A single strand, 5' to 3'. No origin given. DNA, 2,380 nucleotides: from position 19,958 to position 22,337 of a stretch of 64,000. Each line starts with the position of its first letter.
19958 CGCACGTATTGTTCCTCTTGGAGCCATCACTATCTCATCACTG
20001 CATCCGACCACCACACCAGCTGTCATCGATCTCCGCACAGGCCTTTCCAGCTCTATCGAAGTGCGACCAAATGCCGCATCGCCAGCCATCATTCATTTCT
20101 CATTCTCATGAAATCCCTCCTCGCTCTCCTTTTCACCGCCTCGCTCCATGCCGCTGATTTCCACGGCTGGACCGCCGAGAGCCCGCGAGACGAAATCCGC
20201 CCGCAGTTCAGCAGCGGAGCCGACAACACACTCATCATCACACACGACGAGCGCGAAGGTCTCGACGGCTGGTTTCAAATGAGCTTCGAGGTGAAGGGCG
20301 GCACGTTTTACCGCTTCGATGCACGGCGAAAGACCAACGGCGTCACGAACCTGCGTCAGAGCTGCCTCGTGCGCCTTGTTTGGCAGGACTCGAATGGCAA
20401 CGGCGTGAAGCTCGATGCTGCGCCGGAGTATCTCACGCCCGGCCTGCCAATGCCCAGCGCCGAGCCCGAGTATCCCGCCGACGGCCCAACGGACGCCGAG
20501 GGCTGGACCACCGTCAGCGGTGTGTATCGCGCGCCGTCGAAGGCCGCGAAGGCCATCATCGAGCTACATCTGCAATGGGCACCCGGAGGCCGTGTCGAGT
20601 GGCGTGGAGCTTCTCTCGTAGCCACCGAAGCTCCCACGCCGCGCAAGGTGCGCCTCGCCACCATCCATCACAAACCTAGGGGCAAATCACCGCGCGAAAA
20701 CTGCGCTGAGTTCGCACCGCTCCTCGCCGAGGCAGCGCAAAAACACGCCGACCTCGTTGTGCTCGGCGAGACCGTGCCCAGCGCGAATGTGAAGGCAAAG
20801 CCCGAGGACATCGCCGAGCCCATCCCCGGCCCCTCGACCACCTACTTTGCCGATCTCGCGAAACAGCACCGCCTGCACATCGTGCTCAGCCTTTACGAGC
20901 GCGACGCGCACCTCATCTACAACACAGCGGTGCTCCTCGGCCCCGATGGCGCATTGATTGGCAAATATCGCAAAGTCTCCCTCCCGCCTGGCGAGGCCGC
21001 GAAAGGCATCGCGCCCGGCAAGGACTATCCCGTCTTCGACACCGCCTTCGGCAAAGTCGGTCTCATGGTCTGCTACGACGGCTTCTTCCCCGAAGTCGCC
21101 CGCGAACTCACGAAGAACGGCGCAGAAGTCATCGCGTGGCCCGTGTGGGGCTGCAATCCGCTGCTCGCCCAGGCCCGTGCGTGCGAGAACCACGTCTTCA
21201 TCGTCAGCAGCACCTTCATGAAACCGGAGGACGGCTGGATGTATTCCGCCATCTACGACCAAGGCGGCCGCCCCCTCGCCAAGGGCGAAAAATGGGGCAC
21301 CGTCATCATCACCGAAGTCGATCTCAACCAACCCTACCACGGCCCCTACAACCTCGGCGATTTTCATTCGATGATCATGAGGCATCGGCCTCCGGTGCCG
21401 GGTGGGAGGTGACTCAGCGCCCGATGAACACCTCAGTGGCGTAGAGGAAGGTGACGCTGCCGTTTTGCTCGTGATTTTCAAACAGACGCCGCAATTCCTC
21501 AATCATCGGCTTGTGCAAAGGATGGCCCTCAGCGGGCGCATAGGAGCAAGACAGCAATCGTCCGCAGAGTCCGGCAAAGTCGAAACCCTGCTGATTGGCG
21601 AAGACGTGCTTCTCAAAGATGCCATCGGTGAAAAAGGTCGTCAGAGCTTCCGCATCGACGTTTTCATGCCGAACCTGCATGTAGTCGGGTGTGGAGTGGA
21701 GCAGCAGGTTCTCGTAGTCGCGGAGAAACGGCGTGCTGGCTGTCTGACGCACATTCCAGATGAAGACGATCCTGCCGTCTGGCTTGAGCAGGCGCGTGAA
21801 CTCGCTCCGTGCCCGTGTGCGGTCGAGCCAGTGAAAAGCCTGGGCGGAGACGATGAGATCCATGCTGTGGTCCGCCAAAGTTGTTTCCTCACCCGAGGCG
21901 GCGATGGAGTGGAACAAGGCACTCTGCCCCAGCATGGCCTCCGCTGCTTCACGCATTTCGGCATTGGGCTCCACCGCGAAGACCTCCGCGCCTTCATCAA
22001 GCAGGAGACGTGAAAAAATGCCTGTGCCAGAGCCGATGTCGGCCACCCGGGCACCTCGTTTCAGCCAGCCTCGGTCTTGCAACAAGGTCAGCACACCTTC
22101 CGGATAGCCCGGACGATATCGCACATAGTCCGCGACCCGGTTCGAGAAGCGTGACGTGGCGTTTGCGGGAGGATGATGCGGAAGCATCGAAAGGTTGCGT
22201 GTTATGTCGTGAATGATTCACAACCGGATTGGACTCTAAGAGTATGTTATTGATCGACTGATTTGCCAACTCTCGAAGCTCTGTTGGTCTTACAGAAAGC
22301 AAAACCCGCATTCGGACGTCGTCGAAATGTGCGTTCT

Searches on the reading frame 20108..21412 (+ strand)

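Call 11: search_protein_families(library=pfam, proteins=[window:20108-21412:+], max_evalue=0.01)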
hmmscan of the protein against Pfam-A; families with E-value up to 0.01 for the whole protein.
window:20108-21412:+ (434 aa): 1 family
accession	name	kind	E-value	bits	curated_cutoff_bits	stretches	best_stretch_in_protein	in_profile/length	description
PF00795.27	CN_hydrolase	-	3.2e-39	135.3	23.2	1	196-407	15-249/256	Carbon-nitrogen hydrolase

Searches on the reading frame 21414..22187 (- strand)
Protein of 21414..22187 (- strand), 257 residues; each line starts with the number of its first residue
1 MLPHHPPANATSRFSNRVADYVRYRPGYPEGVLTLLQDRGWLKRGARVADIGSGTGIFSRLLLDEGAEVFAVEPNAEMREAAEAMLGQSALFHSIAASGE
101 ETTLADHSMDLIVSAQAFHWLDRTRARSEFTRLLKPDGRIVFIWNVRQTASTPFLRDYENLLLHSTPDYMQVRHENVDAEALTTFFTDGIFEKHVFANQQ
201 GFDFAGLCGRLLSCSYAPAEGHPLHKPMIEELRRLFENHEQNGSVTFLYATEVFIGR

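Call 11: search_protein_families(library=pfam, proteins=[window:21414-22187:-], max_evalue=0.01)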
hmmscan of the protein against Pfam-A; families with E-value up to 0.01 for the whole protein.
window:21414-22187:- (257 aa): 9 families
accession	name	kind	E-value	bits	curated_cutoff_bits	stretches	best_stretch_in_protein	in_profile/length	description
PF08241.18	Methyltransf_11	-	1.5e-19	70.9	21.2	1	50-142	2-95/95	Methyltransferase domain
PF13649.12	Methyltransf_25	-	2.9e-14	53.9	27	1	48-138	1-97/97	Methyltransferase domain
PF08242.18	Methyltransf_12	-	7.5e-11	43.1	30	1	50-140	2-98/98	Methyltransferase domain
PF13489.12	Methyltransf_23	-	4.2e-10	40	27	1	32-142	13-116/164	Methyltransferase domain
PF13847.12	Methyltransf_31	-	5.3e-06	26.6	27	1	43-142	2-109/145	Methyltransferase domain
PF05175.20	MTS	-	0.00021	21.4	23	1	44-151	31-147/170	Methyltransferase small domain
PF01209.24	Ubie_methyltran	-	0.0025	17.7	20.1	1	42-159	45-167/233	ubiE/COQ5 methyltransferase family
PF01728.25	FtsJ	-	0.0043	17.4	24.1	1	38-77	15-56/181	FtsJ-like methyltransferase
PF13524.12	Glyco_trans_1_2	-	0.007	16.8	25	0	62-110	88-136/144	Glycosyl transferase-like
